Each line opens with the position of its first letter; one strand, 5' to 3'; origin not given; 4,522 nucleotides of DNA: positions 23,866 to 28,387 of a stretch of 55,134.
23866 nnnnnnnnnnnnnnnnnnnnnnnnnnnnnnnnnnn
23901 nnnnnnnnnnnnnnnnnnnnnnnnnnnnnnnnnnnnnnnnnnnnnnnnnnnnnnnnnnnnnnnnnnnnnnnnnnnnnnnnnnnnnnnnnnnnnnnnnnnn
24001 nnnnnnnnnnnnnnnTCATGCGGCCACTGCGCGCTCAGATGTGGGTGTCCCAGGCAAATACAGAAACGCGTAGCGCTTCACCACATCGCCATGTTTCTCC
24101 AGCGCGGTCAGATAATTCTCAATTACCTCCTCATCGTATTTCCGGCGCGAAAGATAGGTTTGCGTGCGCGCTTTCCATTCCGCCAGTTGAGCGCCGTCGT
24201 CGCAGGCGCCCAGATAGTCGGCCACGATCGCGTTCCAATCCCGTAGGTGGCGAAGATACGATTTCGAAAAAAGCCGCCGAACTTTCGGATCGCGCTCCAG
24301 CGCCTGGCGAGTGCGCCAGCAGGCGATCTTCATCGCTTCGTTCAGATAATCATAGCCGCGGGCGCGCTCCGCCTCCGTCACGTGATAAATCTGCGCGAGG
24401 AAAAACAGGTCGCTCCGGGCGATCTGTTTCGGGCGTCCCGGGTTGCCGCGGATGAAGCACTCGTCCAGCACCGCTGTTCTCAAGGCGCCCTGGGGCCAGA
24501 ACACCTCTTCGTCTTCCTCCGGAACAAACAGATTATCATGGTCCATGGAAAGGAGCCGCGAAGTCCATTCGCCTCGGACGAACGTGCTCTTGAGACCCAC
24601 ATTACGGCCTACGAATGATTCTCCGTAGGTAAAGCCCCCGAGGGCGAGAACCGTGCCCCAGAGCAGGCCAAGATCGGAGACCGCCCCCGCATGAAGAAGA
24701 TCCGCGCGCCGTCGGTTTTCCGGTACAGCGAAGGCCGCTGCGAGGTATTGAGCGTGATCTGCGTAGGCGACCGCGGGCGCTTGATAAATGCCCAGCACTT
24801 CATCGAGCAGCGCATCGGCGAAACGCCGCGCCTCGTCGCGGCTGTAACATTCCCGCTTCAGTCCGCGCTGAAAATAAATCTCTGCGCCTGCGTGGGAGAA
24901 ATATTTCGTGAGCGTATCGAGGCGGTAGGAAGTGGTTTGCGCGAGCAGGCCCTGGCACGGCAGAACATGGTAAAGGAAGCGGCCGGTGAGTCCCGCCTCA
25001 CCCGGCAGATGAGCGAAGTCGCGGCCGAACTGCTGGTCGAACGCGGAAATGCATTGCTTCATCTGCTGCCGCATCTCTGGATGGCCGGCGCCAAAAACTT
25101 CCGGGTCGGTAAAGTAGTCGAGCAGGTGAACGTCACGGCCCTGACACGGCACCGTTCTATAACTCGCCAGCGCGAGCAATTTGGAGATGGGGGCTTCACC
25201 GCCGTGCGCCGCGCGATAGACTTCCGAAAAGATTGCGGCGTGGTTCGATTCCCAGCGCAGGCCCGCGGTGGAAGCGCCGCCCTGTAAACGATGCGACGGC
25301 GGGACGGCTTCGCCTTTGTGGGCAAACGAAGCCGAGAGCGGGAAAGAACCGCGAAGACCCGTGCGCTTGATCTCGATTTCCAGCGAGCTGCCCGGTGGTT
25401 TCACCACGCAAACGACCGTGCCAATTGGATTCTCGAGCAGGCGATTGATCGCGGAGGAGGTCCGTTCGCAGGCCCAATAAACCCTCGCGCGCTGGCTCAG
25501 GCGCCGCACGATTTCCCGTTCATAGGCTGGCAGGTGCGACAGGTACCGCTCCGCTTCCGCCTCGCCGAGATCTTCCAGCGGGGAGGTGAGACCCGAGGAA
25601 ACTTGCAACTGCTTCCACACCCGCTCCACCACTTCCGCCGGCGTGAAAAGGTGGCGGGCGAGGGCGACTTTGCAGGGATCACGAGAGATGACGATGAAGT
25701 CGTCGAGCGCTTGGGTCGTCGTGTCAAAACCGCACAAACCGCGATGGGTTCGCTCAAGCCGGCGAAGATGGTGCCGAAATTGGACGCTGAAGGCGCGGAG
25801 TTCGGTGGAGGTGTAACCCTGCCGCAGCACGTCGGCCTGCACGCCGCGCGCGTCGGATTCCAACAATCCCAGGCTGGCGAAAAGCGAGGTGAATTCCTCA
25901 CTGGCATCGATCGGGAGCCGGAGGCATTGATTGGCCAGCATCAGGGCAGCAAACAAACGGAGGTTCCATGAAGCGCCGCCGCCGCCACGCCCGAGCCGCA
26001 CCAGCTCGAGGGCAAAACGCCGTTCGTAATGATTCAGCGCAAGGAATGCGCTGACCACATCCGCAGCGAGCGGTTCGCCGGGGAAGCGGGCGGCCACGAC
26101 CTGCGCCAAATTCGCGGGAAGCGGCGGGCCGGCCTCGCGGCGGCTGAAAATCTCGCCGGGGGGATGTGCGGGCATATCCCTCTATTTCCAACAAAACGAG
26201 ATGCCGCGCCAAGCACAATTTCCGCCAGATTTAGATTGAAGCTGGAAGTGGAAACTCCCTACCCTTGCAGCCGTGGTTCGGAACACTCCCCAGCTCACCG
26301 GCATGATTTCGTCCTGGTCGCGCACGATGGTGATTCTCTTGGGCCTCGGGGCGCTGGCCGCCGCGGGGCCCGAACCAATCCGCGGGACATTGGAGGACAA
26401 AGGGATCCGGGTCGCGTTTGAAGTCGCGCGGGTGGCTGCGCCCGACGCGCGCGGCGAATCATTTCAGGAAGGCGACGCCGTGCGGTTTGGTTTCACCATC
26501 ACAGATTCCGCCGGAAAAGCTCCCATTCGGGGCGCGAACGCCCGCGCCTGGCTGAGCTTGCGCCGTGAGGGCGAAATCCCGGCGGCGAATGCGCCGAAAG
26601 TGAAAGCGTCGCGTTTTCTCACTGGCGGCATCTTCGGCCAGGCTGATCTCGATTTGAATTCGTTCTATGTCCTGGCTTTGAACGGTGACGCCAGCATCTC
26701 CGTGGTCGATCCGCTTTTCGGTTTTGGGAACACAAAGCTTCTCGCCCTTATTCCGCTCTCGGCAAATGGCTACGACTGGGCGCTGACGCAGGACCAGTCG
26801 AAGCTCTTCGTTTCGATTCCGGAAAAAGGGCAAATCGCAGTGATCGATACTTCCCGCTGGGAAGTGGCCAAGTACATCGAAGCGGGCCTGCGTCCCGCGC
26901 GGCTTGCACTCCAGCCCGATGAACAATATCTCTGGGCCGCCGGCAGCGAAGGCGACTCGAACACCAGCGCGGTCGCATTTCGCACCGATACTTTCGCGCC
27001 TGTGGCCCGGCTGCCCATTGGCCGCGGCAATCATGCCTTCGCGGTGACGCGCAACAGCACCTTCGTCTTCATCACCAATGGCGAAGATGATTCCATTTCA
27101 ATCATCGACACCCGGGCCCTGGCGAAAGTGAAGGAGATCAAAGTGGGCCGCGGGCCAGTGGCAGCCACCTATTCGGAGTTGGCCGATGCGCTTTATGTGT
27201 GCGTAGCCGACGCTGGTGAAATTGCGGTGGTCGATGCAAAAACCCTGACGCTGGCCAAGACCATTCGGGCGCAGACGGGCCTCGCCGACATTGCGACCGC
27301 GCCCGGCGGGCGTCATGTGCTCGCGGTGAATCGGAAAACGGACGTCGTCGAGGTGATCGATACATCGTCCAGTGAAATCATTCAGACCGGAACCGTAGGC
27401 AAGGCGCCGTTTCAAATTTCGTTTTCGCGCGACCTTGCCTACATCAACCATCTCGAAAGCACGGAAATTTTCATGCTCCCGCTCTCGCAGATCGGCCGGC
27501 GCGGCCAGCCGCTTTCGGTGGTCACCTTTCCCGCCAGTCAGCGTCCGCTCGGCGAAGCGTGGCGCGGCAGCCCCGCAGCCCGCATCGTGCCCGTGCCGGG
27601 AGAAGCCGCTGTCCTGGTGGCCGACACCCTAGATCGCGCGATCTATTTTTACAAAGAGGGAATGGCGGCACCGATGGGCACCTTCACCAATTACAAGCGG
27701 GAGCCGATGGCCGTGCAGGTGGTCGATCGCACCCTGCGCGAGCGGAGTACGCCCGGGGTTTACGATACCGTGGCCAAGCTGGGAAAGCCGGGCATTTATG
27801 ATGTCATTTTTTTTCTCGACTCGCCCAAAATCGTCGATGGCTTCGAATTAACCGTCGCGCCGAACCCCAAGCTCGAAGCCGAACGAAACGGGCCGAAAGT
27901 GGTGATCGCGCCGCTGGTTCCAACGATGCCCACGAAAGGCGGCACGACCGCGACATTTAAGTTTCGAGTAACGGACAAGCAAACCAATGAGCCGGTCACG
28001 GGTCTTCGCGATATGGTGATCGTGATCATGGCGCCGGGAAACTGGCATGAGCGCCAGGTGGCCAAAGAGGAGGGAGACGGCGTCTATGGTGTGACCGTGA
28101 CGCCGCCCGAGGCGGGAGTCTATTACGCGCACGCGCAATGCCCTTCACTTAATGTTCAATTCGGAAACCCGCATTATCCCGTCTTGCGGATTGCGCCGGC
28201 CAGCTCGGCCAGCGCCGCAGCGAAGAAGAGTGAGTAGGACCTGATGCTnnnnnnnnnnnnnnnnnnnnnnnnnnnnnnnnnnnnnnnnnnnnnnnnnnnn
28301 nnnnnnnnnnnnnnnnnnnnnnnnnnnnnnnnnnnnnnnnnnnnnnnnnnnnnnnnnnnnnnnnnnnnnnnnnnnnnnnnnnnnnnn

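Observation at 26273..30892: Secreted beta-propeller, double-SCO and cytochrome c::PBP module as a candidate copper/electron supply unit for the MCO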

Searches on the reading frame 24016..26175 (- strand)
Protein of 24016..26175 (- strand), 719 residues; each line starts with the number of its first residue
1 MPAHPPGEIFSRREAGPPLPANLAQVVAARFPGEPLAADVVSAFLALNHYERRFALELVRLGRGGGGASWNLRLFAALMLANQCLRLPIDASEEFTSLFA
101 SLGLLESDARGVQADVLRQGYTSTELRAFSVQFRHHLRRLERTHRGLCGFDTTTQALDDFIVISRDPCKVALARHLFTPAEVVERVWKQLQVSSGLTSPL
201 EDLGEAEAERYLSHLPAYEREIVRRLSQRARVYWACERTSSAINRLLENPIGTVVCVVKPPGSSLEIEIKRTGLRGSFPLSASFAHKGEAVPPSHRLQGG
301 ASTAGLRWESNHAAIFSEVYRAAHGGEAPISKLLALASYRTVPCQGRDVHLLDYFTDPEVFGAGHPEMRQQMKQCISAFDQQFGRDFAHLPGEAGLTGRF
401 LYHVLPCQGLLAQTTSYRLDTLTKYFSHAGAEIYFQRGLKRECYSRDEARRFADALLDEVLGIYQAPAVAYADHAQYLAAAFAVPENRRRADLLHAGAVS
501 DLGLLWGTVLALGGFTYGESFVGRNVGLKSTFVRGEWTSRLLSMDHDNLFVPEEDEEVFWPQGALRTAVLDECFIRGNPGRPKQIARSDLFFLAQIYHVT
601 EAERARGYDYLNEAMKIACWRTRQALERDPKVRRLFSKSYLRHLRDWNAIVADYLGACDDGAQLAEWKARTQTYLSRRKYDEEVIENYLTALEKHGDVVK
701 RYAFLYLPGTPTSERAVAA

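Call 8: search_protein_families(library=pfam, proteins=[window:24016-26175:-], max_evalue=0.01)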
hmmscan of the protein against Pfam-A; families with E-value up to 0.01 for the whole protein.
window:24016-26175:- (719 aa): 0 families

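Call 10: search_protein_families(library=ncbifam, proteins=[window:24016-26175:-], max_evalue=0.01)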
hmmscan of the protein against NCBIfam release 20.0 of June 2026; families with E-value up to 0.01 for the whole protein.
window:24016-26175:- (719 aa): 0 families

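Call 34: search_solved_structures(query=window:24016-26175:-, max_evalue=1)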
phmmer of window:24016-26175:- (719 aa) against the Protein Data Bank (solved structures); distinct sequences matched with E-value up to 1: 6.
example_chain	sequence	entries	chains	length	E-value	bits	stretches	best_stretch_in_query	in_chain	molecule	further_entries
5g2d_A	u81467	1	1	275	0.069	14.5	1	594-674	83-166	CHLORIDE PUMP RHODOPSIN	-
7cri_A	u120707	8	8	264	0.087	14.2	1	594-674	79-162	Chloride pumping rhodopsin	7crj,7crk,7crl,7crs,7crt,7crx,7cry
5fjg_A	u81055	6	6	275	0.094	14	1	594-674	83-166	CHLORIDE PUMPING RHODOPSIN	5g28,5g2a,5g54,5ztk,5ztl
5g2c_A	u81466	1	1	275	0.095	14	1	594-674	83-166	CHLORIDE PUMPING RHODOPSIN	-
5b2n_A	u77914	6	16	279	0.097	14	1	594-674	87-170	Chloride pumping rhodopsin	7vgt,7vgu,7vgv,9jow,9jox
6ab9_A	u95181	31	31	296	0.11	13.8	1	594-674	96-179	Chloride pumping rhodopsin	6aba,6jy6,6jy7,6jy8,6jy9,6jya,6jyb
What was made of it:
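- Tried and rejected: The PDB sequence search for the 719-aa protein gave only chance-level hits (call 34).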

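Call 50: find_homologous_proteins(query=window:24016-26175:-)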
Query window:24016-26175:- (719 aa): 161 proteins with E <= 0.001 among 8000 candidates; the best 120 are listed.
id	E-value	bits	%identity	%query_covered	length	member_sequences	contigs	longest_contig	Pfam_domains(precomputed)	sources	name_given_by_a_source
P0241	0.0e+0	1536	93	100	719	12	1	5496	-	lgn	-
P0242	0.0e+0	1381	84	100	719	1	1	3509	-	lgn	-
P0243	0.0e+0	1284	80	98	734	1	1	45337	-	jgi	jgi:hypothetical protein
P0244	0.0e+0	1274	78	99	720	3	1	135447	-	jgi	jgi:hypothetical protein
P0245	0.0e+0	1259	79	98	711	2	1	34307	-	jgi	jgi:hypothetical protein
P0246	0.0e+0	1257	78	98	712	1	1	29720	-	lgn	-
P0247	0.0e+0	1244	78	98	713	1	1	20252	-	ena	-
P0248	0.0e+0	1221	76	98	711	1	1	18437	-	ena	-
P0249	0.0e+0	1211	76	98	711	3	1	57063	-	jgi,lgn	jgi:hypothetical protein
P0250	0.0e+0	1209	75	98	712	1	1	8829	-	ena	-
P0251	0.0e+0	1203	76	98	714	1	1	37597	-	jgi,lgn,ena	-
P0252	0.0e+0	1158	73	98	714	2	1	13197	-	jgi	jgi:hypothetical protein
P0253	0.0e+0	1148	72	98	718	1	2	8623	-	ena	-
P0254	0.0e+0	1133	71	99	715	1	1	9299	-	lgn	-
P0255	0.0e+0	1127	71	99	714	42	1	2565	-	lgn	-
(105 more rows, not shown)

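Call 70: predict_structure(alignment_id=A3)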
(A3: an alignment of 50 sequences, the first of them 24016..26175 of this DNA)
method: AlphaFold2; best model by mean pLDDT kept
length: 719 residues; sequences in the alignment: 50
mean_pLDDT: 92.0   pTM: 0.91
mean pLDDT of the five models: 92.0, 91.9, 91.3, 91.0, 90.9
residues with pLDDT >= 90: 603; 70-90: 81; 50-70: 11; < 50: 24
segments of 3 or more residues with pLDDT < 50: 1-14, 710-719
pLDDT, mean of each block of 10 residues (from residue 1): 34 63 97 94 95 97 94 98 94 95 93 96 96 96 94 97 95 98 97 94 97 97 95 94 95 94 96 84 89 86 92 97 96 96 92 94 93 93 75 90 94 96 97 97 97 97 95 97 97 97 97 92 95 95 91 94 92 86 79 95 91 97 97 97 96 94 95 97 97 93 82 37
secondary structure, 60 per line:
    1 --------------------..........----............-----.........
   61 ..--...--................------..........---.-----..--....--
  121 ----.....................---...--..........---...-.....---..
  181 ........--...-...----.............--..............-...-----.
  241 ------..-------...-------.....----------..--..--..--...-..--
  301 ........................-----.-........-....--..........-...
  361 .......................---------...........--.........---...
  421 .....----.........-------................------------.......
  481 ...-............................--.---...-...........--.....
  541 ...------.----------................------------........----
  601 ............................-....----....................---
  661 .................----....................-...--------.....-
elements in order (helices of 4 or more, strands of 3 or more residues): H21-30 H35-46 H52-62 H70-85 H92-101 H115-118 H126-145 H154-163 H171-175 H179-188 E191-193 E195-197 H202-214 H217-230 E232-234 E256-258 E266-270 H303-324 E332-339 E341-344 E347-350 H351-356 H358-383 H393-403 E406-414 H419-425 H430-438 H446-461 H474-483 H485-512 E526-533 E536-543 H561-576 H589-596 H601-628 H630-633 H638-657 H661-677 H682-701 H714-718
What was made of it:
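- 24016..26175 (-): Conserved 719-aa protein of unknown function, transcribed divergently from gene A (97-nt spacer). No signal peptide or membrane segment, so probably cytoplasmic. It co-occurs with the MCO cluster in Verrucomicrobiota and Acidobacteriota. AlphaFold pLDDT 92 (call 70).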

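Call 72: fold_search(model_id=the predicted structure, library=pdb)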
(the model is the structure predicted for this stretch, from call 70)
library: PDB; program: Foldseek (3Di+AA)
matches with E <= 10: 201; with E <= 0.001: 0
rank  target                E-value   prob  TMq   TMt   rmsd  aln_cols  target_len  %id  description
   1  9jyn                  1.2e-02  0.99  0.24  0.33  13.1       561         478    9  YdiU complexed with NAD (released 2026-01-14)
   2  6iii                  1.4e-02  0.99  0.23  0.34  15.5       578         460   10  Crystal structure of an uncharacterized protein (released 2019-10-09)
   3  9l29                  1.9e-02  0.99  0.24  0.34  12.9       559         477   10  YdiU in complex with NAD, short soaking experiment (released 2026-01-14)
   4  9jym                  2.3e-02  0.99  0.24  0.34  12.9       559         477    9  YdiU complexed with NAD and Mn2+ (released 2026-01-14)
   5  6lna_A                5.9e-02  0.95  0.24  0.35  15.2       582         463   11  YdiU complex with AMPNPP and Mn2+ (released 2020-12-30)
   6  6lna_B                5.9e-02  0.92  0.23  0.33  15.6       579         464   10  YdiU complex with AMPNPP and Mn2+ (released 2020-12-30)
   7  7t4m_A                2.9e-01  0.21  0.16  0.25  20.2       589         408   10  Structure of dodecameric unphosphorylated Pediculus humanus (Ph) PINK1 D357A mutant (released 2022-01-12)
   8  3jbz                  3.0e-01  0.15  0.16  0.13  26.2       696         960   10  Crystal structure of mTOR docked into EM map of dimeric ATM kinase (released 2016-11-16)
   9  6vaa_A                4.1e-01  0.08  0.11  0.09  25.9       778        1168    9  Structure of the Fanconi Anemia ID complex bound to ICL DNA (released 2020-03-18)
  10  8tk8_A                7.2e-01  0.03  0.09  0.05  24.3       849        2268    9  Human Type 3 IP3 Receptor - Resting State (+IP3/ATP) (released 2023-11-08)
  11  4ci6_B                8.9e-01  0.14  0.13  0.16  23.1       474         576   11  Mechanisms of crippling actin-dependent phagocytosis by YopO (released 2015-01-28)
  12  6tca_D                1.1e+00  0.12  0.15  0.26  12.2       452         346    8  Phosphorylated p38 and MAPKAPK2 complex with inhibitor (released 2020-07-22)
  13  9cj2_B                1.1e+00  0.21  0.15  0.27  11.7       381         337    8  Dual phosphorylated human p38 alpha (released 2024-11-13)
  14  8psr_A                1.1e+00  0.18  0.17  0.30  14.1       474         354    8  ERK2 covalently bound to SynthRevD-12-opt artificial peptide (released 2024-07-24)
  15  8uyi_B                1.1e+00  0.08  0.09  0.15  20.3       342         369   10  Structure of ADP-bound and phosphorylated Pediculus humanus (Ph) PINK1 dimer (released 2024-01-31)
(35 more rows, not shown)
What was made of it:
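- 24016..26175 (-): Weak fold resemblance to YdiU/SelO and to protein kinases (call 72).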

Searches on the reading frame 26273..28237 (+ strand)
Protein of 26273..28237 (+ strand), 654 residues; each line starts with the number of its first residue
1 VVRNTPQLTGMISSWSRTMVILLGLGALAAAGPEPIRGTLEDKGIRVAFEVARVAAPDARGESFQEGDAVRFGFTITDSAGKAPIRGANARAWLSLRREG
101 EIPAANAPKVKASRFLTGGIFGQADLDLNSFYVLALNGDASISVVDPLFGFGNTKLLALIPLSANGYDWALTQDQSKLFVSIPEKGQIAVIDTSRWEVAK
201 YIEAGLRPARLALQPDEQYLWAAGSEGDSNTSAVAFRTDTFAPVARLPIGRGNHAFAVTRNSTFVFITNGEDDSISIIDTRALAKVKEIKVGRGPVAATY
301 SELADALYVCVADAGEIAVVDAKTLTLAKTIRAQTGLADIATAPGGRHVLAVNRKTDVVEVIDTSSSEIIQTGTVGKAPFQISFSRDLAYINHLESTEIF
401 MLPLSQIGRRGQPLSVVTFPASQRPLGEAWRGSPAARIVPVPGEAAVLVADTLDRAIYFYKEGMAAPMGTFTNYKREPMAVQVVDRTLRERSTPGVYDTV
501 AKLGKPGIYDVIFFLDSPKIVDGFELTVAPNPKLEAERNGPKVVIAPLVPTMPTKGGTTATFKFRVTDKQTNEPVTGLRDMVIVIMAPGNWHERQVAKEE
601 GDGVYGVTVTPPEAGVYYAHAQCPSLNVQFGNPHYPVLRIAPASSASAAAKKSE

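Call 7: search_protein_families(library=pfam, proteins=[window:26273-28237:+], max_evalue=0.01)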
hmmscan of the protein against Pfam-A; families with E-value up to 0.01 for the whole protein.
window:26273-28237:+ (654 aa): 7 families
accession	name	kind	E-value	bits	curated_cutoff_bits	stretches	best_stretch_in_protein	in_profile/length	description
PF02239.22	Cytochrom_D1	-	2.3e-08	33.4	25.5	1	168-335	175-358/368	Cytochrome D1 heme domain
PF21783.3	YNCE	-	1.1e-07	32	27.1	1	287-382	236-331/339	YNCE-like beta-propeller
PF25174.1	Beta-prop_THOC3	-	4.7e-07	29.5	305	1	211-391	52-228/272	THOC3 beta-propeller domain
PF13115.11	YtkA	-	5.9e-07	30.5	25.9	1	548-617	11-80/85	YtkA-like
PF10282.15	Lactonase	-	9e-06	25.6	21.7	0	299-382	207-296/344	Lactonase, 7-bladed beta-propeller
PF23414.1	Beta-prop_EML_2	-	4.5e-05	23.4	90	1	262-392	9-140/266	Echinoderm microtubule-associated protein second beta-propeller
PF25168.1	Beta-prop_WDR36-Utp21_2nd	-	0.002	17.9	84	1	264-400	170-307/335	WDR36/Utp21 second beta-propeller domain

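Call 10: search_protein_families(library=ncbifam, proteins=[window:26273-28237:+], max_evalue=0.01)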
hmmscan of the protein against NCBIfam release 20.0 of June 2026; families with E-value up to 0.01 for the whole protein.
window:26273-28237:+ (654 aa): 9 families
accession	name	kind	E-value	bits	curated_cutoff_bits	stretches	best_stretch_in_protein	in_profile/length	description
TIGR03866.1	PQQ_ABC_repeats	subfamily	4e-27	95.1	287.3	2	256-395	4-144/310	PQQ-dependent catabolism-associated beta-propeller protein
TIGR02276.1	beta_rpt_yvtn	repeat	4.3e-19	68.2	27.85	2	265-301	6-42/42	beta-propeller repeat protein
NF052340.1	hydrazine_beta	equivalog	2.6e-15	56.4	560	2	211-311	38-135/372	hydrazine synthase subunit beta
NF052460.1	L-NosZ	equivalog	3e-15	55.7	700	2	233-357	155-281/480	clade III lactonase-type nitrous-oxide reductase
NF052280.1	7_blade_YncE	equivalog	7.7e-13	47.9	400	2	259-347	224-311/338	7-bladed beta-propeller protein YncE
NF052342.1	hydrazine_BC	exception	3.4e-11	42.1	1250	1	244-347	74-180/690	hydrazine synthase subunit beta-gamma fusion subunit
NF048007.1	MmpL3Stblzr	equivalog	1.5e-09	37.6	600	1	248-350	45-148/366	MmpL3/TtfA transport complex stabilizer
NF041940.1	choice_anch_X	domain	0.0016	18.1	25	1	601-621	15-35/37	choice-of-anchor X domain-containing protein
NF038015.2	AztD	exception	0.0016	17.2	400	0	310-367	2-56/356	zinc metallochaperone AztD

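Call 36: search_solved_structures(query=window:26273-28237:+, max_evalue=0.01)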
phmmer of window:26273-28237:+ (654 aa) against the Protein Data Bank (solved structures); distinct sequences matched with E-value up to 0.01: 5.
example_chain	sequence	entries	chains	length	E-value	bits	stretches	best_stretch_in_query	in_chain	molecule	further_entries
1l0q_A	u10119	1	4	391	7.5e-25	90.7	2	262-387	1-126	Surface layer protein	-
5c2v_B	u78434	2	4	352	2.2e-09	39.6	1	208-379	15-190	HYDRAZINE SYNTHASE BETA SUBUNIT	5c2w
6tv2_A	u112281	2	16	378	3e-06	29.2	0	167-296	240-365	Protein NirF | Protein NirF,Protein NirF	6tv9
6rtd_A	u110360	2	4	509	0.00062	21.6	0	187-335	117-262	Cytochrome c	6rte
3vgz_A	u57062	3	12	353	0.0022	19.7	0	188-355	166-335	Uncharacterized protein YncE | PQQ-dependent catabolism-associated beta-propeller protein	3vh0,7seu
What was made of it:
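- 26273..28237 (+): Gene A. Exported protein with an N-terminal beta-rich region, a YVTN-type propeller (residues about 168-400, nt 26774-27472) and a YtkA-like Ig domain (residues 548-617, nt 27914-28123). The likely true start is the ATG at 26303. It is the counterpart of the 'YVTN beta-propeller' gene of the P. putida GB-1 mnxG operon. PDB sequence hits (call 36).
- Checked: Closest PDB sequence: the YVTN S-layer propeller 1l0q, E 7.5e-25 (call 36).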
